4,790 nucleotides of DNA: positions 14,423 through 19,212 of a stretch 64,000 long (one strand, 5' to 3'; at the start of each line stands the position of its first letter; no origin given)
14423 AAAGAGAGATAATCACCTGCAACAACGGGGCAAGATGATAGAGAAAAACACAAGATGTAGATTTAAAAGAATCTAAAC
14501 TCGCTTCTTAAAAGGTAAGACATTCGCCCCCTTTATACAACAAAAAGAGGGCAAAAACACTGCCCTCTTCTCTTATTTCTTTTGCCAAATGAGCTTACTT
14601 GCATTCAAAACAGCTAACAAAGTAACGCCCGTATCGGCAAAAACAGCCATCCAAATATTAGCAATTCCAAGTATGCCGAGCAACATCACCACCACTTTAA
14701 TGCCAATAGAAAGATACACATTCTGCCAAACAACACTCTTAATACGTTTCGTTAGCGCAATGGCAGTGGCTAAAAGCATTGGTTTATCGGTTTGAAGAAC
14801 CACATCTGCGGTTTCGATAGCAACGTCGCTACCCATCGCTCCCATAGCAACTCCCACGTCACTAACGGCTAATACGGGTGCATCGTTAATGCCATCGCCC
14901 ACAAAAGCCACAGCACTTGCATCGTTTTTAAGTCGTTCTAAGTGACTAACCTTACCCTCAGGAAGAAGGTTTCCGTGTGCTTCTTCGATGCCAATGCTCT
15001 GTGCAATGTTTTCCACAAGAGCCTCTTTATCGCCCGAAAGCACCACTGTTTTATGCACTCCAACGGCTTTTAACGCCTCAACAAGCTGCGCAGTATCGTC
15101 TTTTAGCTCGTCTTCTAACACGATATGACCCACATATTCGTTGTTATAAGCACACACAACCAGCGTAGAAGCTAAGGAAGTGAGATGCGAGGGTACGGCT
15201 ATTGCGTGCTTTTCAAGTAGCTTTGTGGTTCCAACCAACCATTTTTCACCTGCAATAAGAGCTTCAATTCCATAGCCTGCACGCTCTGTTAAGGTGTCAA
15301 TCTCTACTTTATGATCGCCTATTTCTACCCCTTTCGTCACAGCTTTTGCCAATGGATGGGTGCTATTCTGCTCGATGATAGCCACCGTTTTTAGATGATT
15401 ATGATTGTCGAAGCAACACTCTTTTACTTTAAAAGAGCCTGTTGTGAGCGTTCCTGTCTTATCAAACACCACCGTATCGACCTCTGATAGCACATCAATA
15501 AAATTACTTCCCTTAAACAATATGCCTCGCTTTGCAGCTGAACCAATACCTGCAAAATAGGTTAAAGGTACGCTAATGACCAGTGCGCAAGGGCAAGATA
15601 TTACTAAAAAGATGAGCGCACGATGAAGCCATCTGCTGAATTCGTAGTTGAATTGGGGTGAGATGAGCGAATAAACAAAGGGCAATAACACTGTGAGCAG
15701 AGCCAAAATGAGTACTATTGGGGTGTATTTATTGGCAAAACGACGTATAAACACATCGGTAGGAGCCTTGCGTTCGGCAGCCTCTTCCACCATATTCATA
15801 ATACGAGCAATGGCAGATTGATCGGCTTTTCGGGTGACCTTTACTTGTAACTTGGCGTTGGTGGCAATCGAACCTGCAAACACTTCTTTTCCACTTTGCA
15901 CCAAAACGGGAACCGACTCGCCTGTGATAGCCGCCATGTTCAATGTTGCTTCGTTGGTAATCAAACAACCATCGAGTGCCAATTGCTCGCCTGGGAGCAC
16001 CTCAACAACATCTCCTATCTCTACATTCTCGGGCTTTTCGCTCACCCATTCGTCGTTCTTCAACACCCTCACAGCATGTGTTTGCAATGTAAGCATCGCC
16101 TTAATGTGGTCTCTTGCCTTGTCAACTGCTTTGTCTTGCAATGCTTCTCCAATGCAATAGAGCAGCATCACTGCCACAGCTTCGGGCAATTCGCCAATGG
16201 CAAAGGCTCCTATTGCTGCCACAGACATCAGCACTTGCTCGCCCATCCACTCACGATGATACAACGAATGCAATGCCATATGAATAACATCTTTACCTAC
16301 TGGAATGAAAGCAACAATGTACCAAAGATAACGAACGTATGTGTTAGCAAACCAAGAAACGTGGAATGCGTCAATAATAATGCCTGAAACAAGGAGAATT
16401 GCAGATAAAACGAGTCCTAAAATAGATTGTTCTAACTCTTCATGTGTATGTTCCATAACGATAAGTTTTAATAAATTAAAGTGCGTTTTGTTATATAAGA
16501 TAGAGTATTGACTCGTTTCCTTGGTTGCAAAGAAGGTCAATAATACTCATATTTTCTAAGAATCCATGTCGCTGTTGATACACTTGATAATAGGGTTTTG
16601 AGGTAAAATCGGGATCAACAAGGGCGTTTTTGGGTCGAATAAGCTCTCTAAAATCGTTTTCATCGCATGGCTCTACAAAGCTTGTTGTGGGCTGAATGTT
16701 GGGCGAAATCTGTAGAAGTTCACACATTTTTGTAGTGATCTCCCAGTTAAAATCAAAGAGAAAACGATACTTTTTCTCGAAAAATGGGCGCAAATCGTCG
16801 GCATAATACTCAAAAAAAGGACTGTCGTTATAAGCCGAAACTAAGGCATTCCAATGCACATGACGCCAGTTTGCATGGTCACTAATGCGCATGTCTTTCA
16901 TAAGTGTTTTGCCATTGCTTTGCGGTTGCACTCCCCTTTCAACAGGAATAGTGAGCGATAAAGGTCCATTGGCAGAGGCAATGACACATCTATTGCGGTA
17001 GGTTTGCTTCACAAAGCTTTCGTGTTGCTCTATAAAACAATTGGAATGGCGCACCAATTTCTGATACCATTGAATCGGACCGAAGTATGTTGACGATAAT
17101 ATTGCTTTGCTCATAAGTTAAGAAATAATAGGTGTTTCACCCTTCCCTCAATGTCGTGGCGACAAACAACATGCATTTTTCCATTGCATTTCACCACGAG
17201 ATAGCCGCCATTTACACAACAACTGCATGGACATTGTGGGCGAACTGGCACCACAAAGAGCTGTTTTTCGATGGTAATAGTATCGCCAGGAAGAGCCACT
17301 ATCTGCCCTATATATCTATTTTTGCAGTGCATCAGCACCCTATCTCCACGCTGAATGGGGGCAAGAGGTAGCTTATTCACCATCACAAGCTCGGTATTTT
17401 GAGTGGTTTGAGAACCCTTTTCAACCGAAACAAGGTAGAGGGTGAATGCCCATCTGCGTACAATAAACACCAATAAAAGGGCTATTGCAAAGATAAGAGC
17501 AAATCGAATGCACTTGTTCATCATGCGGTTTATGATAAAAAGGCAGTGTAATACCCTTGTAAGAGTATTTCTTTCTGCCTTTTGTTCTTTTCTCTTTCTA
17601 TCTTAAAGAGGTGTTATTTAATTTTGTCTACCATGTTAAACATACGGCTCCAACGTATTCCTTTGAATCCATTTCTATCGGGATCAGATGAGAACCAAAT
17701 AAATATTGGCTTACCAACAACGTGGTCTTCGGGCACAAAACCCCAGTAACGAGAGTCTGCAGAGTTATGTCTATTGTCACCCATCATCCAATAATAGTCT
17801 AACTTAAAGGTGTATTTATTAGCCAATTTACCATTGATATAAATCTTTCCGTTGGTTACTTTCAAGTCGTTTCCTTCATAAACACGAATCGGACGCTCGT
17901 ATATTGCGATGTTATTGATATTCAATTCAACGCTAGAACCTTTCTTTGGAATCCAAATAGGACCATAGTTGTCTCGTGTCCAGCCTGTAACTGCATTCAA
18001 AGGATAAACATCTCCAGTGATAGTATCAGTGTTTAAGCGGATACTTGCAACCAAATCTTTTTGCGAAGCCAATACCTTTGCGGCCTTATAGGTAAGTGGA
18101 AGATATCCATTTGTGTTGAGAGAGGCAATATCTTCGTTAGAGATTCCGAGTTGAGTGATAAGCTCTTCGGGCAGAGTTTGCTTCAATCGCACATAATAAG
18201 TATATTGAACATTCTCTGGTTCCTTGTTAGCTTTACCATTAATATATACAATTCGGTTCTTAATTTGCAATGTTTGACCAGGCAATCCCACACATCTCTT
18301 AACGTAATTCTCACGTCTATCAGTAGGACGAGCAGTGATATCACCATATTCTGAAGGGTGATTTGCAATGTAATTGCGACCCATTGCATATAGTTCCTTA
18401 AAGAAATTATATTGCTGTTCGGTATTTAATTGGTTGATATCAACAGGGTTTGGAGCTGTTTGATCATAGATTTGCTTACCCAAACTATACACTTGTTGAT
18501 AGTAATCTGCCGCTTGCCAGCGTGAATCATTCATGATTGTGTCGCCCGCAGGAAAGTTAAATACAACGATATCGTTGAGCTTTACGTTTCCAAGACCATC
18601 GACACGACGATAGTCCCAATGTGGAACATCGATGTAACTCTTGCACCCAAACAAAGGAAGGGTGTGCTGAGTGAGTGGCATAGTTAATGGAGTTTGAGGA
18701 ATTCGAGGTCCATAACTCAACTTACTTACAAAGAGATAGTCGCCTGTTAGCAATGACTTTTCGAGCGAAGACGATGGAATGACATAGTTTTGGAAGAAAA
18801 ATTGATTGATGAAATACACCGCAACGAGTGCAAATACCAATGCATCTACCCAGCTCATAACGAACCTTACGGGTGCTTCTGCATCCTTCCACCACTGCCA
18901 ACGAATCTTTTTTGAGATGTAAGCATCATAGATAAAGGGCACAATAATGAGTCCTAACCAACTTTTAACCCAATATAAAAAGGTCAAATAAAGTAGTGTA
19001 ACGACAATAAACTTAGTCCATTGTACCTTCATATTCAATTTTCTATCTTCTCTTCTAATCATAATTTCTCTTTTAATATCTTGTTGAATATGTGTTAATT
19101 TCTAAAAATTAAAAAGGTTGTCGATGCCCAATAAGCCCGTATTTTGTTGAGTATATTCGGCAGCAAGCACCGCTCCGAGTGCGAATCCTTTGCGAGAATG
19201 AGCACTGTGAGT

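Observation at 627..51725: Dispersed family of ~88-bp intergenic blocks built from four 22-bp quasi-palindromic units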

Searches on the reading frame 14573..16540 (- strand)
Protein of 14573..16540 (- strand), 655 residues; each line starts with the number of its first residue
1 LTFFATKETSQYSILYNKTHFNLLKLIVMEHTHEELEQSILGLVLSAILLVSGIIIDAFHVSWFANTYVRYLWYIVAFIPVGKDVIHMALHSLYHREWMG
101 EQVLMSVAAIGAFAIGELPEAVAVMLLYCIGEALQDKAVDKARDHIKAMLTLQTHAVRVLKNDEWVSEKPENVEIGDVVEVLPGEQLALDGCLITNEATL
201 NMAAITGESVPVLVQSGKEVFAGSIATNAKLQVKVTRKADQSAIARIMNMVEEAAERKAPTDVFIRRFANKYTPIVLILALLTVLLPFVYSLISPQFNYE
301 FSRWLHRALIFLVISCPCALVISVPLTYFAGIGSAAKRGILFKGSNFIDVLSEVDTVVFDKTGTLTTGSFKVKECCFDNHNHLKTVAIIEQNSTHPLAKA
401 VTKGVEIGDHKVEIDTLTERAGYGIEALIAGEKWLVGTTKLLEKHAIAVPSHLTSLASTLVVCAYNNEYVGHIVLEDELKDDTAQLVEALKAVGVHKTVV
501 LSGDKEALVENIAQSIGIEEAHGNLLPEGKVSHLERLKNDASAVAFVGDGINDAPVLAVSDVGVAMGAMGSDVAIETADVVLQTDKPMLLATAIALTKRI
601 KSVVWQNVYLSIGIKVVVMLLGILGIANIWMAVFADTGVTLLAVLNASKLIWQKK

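Call 68: search_protein_families(library=pfam, proteins=[window:14573-16540:-], max_evalue=0.00001)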
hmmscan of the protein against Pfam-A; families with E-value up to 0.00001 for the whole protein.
window:14573-16540:- (655 aa): 2 families
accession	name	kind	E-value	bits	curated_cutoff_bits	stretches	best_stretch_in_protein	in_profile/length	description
PF00122.25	E1-E2_ATPase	-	5.4e-45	153.6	28.1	1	152-338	2-181/181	E1-E2 ATPase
PF00702.32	Hydrolase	-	2.9e-28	100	26.4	1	354-558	1-188/191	haloacid dehalogenase-like hydrolase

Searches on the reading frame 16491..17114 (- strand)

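Call 68: search_protein_families(library=pfam, proteins=[window:16491-17114:-], max_evalue=0.00001)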
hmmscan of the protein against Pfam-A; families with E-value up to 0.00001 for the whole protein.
window:16491-17114:- (207 aa): 1 family
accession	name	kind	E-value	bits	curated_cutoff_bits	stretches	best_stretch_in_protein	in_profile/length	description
PF08889.16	WbqC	-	5.4e-35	121.6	21.3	1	9-203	3-216/218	WbqC-like protein family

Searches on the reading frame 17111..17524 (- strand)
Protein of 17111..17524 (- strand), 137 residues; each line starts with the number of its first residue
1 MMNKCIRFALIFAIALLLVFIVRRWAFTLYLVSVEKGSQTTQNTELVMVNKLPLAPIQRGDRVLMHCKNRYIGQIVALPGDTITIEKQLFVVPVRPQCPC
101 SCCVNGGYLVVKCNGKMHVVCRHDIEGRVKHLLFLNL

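Call 68: search_protein_families(library=pfam, proteins=[window:17111-17524:-], max_evalue=0.00001)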
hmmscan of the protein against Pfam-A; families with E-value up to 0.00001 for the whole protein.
window:17111-17524:- (137 aa): 1 family
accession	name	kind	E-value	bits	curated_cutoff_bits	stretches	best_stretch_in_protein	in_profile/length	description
PF10502.14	Peptidase_S26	-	1.9e-11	44.7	22.9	1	6-89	2-91/168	Signal peptidase, peptidase S26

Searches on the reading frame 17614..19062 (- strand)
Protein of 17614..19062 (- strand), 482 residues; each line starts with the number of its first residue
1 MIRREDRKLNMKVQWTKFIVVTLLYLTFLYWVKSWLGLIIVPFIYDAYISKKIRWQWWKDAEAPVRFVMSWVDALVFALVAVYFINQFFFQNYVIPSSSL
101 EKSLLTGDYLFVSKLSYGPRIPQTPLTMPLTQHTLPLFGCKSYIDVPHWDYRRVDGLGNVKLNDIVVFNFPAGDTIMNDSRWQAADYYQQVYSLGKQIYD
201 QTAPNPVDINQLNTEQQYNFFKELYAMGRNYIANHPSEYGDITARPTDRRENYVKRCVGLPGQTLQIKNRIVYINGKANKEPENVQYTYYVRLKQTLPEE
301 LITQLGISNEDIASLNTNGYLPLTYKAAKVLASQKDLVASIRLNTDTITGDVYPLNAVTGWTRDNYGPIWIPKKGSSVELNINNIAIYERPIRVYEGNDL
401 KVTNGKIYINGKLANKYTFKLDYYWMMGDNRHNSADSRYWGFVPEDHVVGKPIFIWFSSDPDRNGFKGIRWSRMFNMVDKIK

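Call 68: search_protein_families(library=pfam, proteins=[window:17614-19062:-], max_evalue=0.00001)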
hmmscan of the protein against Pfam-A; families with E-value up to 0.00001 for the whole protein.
window:17614-19062:- (482 aa): 1 family
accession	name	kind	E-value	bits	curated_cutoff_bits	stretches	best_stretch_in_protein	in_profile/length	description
PF10502.14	Peptidase_S26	-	1.3e-40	139.5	22.9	2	69-291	2-111/168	Signal peptidase, peptidase S26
